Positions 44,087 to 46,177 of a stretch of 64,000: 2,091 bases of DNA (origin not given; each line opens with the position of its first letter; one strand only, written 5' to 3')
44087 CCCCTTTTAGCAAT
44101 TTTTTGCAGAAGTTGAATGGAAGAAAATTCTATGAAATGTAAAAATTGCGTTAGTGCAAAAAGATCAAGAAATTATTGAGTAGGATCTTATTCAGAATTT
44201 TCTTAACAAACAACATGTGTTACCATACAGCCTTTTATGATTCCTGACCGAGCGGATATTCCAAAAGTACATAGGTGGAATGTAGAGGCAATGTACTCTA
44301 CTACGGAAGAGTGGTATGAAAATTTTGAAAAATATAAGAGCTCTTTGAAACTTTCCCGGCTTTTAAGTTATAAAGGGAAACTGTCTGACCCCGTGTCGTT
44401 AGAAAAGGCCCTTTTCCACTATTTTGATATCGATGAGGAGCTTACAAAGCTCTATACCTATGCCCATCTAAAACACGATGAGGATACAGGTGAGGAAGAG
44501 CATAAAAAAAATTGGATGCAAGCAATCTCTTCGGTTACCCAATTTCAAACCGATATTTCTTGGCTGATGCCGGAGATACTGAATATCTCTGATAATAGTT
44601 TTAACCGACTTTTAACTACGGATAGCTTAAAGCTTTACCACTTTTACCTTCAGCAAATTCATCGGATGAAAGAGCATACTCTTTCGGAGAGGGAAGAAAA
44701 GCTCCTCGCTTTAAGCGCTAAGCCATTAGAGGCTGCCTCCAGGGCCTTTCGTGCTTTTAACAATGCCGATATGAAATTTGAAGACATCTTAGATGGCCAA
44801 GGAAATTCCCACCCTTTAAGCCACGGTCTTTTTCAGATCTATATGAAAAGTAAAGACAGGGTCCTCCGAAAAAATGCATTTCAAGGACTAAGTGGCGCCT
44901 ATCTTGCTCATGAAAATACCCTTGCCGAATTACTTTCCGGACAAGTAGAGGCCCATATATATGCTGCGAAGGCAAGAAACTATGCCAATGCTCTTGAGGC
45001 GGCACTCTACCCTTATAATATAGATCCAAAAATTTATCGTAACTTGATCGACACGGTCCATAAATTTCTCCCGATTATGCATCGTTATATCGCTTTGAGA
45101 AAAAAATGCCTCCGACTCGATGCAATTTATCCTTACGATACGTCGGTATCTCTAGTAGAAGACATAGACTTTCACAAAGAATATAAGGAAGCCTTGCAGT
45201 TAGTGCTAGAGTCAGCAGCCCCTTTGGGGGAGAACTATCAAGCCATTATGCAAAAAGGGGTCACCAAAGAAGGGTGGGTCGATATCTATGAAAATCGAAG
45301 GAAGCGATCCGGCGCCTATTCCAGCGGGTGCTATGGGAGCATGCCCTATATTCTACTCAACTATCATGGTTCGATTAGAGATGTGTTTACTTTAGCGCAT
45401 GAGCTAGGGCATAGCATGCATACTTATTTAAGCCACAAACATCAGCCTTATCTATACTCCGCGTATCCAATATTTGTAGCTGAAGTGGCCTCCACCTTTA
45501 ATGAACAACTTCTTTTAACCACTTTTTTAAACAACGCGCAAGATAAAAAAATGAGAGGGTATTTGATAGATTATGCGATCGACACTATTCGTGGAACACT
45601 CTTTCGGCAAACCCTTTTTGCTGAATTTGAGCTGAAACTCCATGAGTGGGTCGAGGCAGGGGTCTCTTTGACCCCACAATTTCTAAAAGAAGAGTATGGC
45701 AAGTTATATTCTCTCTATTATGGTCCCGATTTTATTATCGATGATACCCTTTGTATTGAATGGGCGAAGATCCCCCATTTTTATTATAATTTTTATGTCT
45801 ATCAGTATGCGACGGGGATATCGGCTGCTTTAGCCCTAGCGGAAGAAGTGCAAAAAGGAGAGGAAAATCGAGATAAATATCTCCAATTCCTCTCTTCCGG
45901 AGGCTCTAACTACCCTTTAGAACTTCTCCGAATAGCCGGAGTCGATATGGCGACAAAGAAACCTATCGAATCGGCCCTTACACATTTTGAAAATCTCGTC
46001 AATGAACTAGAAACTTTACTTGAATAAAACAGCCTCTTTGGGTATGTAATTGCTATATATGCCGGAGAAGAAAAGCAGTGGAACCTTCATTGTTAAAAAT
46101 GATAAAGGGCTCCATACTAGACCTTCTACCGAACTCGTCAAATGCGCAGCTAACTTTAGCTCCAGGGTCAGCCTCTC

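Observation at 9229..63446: Dense family of about 165-bp imperfect-palindrome intergenic elements with 15-nt terminal inverted repeats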

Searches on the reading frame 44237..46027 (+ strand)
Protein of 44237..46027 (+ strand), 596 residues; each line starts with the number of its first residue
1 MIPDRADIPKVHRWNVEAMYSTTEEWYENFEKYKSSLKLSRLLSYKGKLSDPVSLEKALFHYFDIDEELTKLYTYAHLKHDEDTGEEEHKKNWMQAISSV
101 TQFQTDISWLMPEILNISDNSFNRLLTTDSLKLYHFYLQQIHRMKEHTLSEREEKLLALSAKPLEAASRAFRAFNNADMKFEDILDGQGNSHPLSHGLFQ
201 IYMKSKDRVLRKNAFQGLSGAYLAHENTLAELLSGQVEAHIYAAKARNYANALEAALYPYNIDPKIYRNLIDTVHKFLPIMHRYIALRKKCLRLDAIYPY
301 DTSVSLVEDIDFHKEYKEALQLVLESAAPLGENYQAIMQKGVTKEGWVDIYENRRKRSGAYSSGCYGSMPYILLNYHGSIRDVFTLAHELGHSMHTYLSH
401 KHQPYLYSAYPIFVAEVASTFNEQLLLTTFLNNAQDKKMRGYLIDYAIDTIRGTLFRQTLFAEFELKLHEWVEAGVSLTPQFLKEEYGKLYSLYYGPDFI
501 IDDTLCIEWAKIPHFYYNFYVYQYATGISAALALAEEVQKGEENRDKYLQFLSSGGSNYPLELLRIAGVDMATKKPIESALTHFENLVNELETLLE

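Call 15: search_protein_families(library=pfam, proteins=[window:44237-46027:+])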
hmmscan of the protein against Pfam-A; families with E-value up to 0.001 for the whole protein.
window:44237-46027:+ (596 aa): 2 families
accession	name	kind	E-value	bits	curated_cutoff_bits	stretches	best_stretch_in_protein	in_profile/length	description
PF01432.26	Peptidase_M3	-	4.2e-78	264.2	27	1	202-581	2-455/457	Peptidase family M3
PF08439.15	Peptidase_M3_N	-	4.8e-19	68.8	25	1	113-181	1-70/70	Oligopeptidase F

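Call 16: find_encoding_contigs(protein=window:44237-46027:+, flank=10000, max_places=6)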
Protein window:44237-46027:+ (596 aa): 2 contigs read that carry it; 1 place shown.
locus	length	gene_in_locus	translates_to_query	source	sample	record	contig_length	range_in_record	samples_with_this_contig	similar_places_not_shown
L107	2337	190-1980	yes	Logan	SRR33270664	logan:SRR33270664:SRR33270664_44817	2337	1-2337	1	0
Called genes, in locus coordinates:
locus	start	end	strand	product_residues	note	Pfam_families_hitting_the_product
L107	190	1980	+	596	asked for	PF08439:Peptidase_M3_N, PF01432:Peptidase_M3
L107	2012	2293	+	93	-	PF00381:PTS-HPr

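Call 17: find_related_loci(query=window:44237-46027:+, collection=genome_contigs, flank=10000)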
Query window:44237-46027:+ (596 aa) in genome_contigs; peptide patterns used: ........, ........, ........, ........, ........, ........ (x = any residue, [..] = any of these).
600 stretches matched a pattern (row limit reached: there are more); 597 encode a relative of the query (tblastn E <= 1e-3); the best 80 are kept; 80 distinct loci.
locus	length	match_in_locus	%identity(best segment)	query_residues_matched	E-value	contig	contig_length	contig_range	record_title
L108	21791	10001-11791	52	1-594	0e+0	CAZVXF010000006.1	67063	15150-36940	MAG TPA_asm: uncultured bacterium isolate SRP200132_co1_420 genome assembly, contig: NODE_574_length_67063_cov_16.885805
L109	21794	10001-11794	52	1-595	0e+0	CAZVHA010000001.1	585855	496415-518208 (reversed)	MAG TPA_asm: uncultured bacterium isolate SRP178908_co1_279 genome assembly, contig: NODE_3_length_585855_cov_47.610802,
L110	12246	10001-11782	52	4-595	0e+0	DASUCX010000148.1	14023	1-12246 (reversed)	MAG TPA_asm: Rhabdochlamydiaceae bacterium isolate SMAG_U1308 k141_36433, whole genome shotgun sequence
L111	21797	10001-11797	51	1-596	0e+0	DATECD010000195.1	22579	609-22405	MAG TPA_asm: Chlamydiales bacterium isolate SMAG_U8262 k141_122208, whole genome shotgun sequence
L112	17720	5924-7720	50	1-596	0e+0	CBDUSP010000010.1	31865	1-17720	MAG TPA_asm: uncultured bacterium isolate SRR22302347_binner123_Refined_34 genome assembly, contig: ERZ25073594.378, who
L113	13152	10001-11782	50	5-595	0e+0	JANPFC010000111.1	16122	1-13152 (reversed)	MAG: Chlamydiota bacterium isolate VAR_78_metabat_106 VAR_78_k141_2937003, whole genome shotgun sequence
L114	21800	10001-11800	50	1-595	0e+0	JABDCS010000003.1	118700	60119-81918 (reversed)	MAG: Chlamydiae bacterium isolate BWMinHeated_Nextera75_MAG3 3300020831.a:Ga0207143_1003, whole genome shotgun sequence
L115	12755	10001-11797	52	1-595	0e+0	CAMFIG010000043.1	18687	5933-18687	MAG: uncultured Chlamydiae bacterium isolate SRR9109408_bin.1_metaWRAP_v1.3_MAG genome assembly, contig: ERZ12289981.873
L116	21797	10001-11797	50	1-594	0e+0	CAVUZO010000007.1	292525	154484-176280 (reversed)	MAG: uncultured Parachlamydiaceae bacterium isolate MFD04540.bin.2.15 genome assembly, contig: contig_46858, whole genom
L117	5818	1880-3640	53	4-590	0e+0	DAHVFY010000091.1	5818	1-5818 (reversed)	MAG TPA_asm: Parachlamydiales bacterium isolate clean324 NODE_91_length_5818_cov_4.497997, whole genome shotgun sequence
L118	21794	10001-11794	50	4-596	0e+0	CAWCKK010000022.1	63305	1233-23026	MAG: uncultured Acidobacteriota bacterium isolate MFD01223.bin.2.71 genome assembly, contig: contig_26269, whole genome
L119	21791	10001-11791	49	5-595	0e+0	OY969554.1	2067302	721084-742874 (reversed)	MAG: uncultured Chlamydiales bacterium isolate MFD04540.bin.c.3 genome assembly, chromosome: 1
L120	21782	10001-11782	50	2-589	0e+0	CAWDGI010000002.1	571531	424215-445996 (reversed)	MAG: Parachlamydiales bacterium isolate MFD06092.bin.2.154 genome assembly, contig: contig_15035, whole genome shotgun s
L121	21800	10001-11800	50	1-595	0e+0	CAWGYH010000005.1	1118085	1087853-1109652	MAG: uncultured Chlamydiales bacterium isolate MFD01716.bin.1.202 genome assembly, contig: contig_21869, whole genome sh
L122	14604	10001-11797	50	1-591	0e+0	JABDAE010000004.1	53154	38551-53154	MAG: Chlamydiae bacterium isolate BWOrgHeat_Nextera60_MAG4 3300020636.a:Ga0206944_1004, whole genome shotgun sequence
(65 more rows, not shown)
